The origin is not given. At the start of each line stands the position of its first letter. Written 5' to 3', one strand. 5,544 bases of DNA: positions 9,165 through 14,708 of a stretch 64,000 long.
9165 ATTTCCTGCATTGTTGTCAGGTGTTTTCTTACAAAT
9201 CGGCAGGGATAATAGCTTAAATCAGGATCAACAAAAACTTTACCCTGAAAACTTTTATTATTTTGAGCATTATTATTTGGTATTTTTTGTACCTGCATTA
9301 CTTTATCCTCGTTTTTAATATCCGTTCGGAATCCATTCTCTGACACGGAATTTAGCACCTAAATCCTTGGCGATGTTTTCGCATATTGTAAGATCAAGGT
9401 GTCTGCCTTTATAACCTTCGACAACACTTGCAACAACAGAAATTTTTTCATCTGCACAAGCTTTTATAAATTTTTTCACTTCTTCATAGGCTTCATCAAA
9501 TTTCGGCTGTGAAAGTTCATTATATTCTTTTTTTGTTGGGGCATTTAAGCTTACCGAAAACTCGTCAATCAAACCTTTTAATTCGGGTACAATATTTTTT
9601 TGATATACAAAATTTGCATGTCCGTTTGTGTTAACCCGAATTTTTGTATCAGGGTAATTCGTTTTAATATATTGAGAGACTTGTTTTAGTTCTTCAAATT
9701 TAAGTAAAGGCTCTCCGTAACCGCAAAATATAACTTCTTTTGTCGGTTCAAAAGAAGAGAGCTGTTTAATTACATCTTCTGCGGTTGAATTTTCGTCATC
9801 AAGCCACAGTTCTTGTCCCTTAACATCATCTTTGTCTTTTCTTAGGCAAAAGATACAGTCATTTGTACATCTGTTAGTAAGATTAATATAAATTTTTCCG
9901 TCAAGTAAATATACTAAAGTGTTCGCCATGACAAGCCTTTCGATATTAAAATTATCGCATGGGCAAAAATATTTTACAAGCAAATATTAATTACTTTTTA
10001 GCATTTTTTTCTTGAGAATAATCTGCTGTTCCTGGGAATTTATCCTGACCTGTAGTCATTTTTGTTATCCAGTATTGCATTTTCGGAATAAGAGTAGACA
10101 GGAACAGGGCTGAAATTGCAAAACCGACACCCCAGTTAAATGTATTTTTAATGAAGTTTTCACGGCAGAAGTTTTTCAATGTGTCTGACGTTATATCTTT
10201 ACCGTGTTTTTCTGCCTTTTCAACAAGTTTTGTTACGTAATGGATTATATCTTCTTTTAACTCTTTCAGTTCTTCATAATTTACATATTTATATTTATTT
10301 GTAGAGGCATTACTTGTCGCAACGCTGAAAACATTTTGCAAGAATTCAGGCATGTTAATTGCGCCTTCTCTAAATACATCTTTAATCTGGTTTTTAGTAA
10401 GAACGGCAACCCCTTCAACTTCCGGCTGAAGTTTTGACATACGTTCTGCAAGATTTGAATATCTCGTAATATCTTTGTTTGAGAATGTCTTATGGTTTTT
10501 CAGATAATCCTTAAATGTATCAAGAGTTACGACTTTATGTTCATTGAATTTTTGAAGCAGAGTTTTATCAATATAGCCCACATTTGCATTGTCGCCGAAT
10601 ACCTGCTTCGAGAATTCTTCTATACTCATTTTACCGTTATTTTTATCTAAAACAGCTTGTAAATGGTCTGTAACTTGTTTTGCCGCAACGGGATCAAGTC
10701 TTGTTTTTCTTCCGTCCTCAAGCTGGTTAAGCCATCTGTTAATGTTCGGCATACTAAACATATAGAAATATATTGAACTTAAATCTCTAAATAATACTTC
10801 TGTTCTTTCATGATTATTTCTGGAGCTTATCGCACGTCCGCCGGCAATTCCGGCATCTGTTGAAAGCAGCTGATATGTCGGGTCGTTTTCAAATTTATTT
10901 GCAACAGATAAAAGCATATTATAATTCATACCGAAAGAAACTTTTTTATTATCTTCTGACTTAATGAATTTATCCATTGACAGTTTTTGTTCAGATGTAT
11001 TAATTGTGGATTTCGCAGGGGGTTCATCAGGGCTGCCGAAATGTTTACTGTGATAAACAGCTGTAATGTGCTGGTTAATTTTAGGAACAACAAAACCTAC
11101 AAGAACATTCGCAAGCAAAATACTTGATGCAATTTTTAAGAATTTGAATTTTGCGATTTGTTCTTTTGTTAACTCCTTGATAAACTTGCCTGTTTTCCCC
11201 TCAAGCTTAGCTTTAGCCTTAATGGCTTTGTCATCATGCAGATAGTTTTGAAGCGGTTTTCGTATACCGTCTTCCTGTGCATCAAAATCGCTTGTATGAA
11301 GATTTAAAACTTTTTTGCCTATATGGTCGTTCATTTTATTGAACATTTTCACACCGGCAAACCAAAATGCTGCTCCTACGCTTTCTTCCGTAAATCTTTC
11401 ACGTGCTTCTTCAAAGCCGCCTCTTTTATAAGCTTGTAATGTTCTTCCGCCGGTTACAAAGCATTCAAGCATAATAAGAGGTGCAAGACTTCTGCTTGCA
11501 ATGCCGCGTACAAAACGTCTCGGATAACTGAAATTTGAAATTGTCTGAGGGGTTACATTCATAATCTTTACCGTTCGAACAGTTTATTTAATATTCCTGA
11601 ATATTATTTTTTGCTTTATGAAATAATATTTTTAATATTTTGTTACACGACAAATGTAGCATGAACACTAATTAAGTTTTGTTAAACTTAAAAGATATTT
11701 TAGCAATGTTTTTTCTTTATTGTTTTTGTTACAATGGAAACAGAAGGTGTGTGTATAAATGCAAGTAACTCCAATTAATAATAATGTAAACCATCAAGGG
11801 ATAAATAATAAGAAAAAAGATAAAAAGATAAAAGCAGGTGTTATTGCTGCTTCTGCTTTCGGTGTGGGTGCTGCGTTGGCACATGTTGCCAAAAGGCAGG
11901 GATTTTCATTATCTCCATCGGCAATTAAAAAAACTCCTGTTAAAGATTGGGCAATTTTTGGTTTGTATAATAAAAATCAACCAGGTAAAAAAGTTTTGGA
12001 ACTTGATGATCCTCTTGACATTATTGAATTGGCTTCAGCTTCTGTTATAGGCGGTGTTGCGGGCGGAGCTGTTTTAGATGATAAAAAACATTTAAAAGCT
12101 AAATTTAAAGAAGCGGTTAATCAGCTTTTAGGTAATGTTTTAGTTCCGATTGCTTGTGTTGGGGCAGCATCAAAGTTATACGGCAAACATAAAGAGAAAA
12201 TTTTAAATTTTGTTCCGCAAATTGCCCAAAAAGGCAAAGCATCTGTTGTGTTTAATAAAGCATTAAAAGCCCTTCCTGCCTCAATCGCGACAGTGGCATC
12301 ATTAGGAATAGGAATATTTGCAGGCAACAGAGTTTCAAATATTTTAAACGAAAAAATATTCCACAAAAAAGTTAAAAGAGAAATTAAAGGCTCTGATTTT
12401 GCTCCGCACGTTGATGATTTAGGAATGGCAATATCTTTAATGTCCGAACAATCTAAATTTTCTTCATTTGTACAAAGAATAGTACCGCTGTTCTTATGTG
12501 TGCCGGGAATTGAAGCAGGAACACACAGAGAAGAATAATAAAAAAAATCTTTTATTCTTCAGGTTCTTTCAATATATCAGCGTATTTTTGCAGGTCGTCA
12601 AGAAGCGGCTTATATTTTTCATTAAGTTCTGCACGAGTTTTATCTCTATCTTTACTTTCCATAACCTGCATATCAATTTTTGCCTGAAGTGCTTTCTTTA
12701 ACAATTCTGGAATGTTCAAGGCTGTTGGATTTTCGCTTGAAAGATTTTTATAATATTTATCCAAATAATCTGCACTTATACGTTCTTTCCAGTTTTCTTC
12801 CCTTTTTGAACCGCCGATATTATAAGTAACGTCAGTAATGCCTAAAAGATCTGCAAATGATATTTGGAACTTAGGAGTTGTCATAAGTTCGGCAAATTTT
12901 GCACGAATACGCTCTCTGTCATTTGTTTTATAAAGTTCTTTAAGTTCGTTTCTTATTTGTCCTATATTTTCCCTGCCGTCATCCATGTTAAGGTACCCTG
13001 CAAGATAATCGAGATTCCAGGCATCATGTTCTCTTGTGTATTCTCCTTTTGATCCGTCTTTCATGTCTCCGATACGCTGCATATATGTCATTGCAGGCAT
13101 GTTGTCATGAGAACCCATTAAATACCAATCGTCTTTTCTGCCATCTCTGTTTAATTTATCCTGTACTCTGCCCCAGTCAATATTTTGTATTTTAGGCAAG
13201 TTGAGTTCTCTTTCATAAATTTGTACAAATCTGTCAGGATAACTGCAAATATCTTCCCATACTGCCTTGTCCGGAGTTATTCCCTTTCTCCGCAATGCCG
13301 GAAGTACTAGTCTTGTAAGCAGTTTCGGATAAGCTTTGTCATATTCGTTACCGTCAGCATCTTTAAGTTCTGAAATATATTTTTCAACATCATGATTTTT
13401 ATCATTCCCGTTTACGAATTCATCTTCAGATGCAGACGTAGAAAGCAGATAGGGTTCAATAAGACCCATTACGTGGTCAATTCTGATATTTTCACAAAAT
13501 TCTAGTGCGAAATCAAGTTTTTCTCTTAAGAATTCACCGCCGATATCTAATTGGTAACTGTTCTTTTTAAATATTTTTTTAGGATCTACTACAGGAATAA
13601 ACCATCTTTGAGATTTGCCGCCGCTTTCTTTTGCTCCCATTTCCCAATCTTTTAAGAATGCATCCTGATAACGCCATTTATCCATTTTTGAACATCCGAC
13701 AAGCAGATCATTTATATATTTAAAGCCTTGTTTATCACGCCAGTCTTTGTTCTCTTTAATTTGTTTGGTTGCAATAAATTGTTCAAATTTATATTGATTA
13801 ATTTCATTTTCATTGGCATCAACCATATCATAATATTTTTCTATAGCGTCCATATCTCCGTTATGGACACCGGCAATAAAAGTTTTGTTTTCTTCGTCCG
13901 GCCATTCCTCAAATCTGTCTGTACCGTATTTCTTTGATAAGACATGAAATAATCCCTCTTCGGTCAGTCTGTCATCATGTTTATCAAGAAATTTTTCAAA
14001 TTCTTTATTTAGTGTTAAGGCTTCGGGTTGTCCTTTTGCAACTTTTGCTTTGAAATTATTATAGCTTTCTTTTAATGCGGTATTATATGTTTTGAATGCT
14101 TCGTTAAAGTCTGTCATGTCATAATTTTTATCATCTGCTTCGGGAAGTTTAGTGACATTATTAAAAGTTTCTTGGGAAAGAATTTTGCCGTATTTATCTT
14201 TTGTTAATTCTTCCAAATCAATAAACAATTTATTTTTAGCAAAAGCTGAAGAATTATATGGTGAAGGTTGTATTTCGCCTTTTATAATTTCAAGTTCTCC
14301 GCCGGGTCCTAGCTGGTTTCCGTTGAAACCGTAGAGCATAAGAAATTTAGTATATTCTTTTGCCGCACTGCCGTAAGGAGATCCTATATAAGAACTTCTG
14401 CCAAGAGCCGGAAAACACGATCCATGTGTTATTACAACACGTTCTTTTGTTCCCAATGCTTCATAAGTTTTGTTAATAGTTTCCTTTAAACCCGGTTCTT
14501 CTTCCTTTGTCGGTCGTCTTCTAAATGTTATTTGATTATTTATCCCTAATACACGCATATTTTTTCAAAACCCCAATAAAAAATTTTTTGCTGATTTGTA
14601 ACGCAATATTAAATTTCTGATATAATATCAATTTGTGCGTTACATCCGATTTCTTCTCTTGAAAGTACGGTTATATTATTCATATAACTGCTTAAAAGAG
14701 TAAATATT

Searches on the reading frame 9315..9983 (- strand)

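Call 11: search_protein_families(library=pfam, proteins=[window:9315-9983:-], max_evalue=0.001)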
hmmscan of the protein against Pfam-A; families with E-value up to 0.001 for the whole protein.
window:9315-9983:- (222 aa): 2 families
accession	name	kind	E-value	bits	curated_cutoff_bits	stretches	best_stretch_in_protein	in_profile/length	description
PF04055.27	Radical_SAM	-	4.9e-15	56.5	29.5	1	33-185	1-145/166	Radical SAM superfamily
PF13353.11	Fer4_12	-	2.2e-06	28.4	22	1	36-158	12-125/137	4Fe-4S single cluster domain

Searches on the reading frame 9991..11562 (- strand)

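Call 3: search_protein_families(library=pfam, proteins=[window:9991-11562:-], max_evalue=1)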
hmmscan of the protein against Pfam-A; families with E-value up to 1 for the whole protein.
window:9991-11562:- (523 aa): 2 families
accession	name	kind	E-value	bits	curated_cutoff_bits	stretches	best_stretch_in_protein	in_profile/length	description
PF22997.1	CHS4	-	0.033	14.9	27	1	332-371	24-62/81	Chitin synthase 4-like domain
PF18476.7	PIN_8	-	0.28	11.5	26.1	1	335-468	26-157/227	PIN like domain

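Call 20: search_protein_families(library=ncbifam, proteins=[window:9991-11562:-], max_evalue=0.01)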
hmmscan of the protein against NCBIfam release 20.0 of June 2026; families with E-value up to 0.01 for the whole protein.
window:9991-11562:- (523 aa): 0 families

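Call 78: search_protein_families(library=padloc, proteins=[window:9991-11562:-], max_evalue=0.01)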
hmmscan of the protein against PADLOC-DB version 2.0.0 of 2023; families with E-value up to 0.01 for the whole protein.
window:9991-11562:- (523 aa): 2 families
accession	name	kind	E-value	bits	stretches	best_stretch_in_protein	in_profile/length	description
PDLC01177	CorA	-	0.0052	14.9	0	102-165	43-106/117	CorA-like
PDLC04845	PDC-S05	-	0.0082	13.9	0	383-445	25-90/191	-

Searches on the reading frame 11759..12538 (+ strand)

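Call 3: search_protein_families(library=pfam, proteins=[window:11759-12538:+], max_evalue=1)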
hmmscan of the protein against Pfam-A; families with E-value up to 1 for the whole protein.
window:11759-12538:+ (259 aa): 2 families
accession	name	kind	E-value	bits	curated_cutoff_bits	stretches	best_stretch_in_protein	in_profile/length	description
PF07854.18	DUF1646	-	0.084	12.7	21.4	1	16-44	133-161/347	Protein of unknown function (DUF1646)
PF13056.11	DUF3918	-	0.16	12.1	21.3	0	31-49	8-26/43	Protein of unknown function (DUF3918)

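Call 20: search_protein_families(library=ncbifam, proteins=[window:11759-12538:+], max_evalue=0.01)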
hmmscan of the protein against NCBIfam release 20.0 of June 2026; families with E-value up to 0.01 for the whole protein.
window:11759-12538:+ (259 aa): 0 families

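Call 78: search_protein_families(library=padloc, proteins=[window:11759-12538:+], max_evalue=0.01)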
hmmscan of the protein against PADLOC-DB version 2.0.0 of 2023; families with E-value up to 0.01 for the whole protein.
window:11759-12538:+ (259 aa): 0 families

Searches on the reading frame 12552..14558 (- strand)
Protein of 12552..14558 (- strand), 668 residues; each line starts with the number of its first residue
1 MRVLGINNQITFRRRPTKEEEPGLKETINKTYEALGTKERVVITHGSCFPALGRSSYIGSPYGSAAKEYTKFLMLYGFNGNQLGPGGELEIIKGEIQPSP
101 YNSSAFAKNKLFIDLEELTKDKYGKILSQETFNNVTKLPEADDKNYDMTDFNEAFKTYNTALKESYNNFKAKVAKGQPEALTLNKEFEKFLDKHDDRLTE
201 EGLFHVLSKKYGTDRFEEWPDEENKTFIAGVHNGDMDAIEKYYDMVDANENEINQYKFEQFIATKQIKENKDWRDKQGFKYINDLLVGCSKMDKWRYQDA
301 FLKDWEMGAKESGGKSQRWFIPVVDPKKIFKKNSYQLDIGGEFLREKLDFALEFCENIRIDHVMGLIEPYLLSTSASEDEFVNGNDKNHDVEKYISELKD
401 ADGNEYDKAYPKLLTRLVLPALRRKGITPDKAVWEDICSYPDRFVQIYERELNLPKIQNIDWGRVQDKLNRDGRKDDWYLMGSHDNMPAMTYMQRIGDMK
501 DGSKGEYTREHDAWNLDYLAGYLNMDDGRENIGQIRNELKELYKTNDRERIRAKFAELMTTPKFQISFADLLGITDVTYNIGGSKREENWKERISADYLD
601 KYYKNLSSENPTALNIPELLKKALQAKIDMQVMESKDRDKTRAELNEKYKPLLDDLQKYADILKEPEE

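Call 3: search_protein_families(library=pfam, proteins=[window:12552-14558:-], max_evalue=1)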
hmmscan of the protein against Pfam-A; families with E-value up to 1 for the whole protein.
window:12552-14558:- (668 aa): 1 family
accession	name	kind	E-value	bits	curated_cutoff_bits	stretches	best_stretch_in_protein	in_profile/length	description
PF02446.23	Glyco_hydro_77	-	2.1e-32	113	25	1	63-597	16-462/465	4-alpha-glucanotransferase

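Call 4: search_protein_families(library=ncbifam, proteins=[window:12552-14558:-], max_evalue=1)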
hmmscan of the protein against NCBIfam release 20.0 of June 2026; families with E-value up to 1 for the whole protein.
window:12552-14558:- (668 aa): 6 families
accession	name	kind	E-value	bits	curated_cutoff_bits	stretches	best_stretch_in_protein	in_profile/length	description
NF011081.0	PRK14508.1-4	equivalog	5.8e-23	81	556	1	95-389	72-339/529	4-alpha-glucanotransferase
NF011080.0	PRK14508.1-3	subfamily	1.7e-20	73.2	477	1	56-385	20-319/496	4-alpha-glucanotransferase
TIGR00217.1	malQ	equivalog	1.6e-19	70.2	205.65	1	99-370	99-360/587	4-alpha-glucanotransferase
NF008274.0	PRK11052.1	equivalog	6.4e-17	61.4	806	1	99-369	199-458/695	4-alpha-glucanotransferase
NF011077.0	PRK14507.1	equivalog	6e-14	50.4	2148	1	98-377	227-497/1693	malto-oligosyltrehalose synthase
NF011082.0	PRK14510.1-1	equivalog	2.3e-11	41.8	2511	1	144-378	974-1193/1410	bifunctional glycogen debranching protein GlgX/4-alpha-glucanotransferase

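Call 78: search_protein_families(library=padloc, proteins=[window:12552-14558:-], max_evalue=0.01)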
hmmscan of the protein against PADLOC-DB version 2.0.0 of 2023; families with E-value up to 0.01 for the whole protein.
window:12552-14558:- (668 aa): 0 families
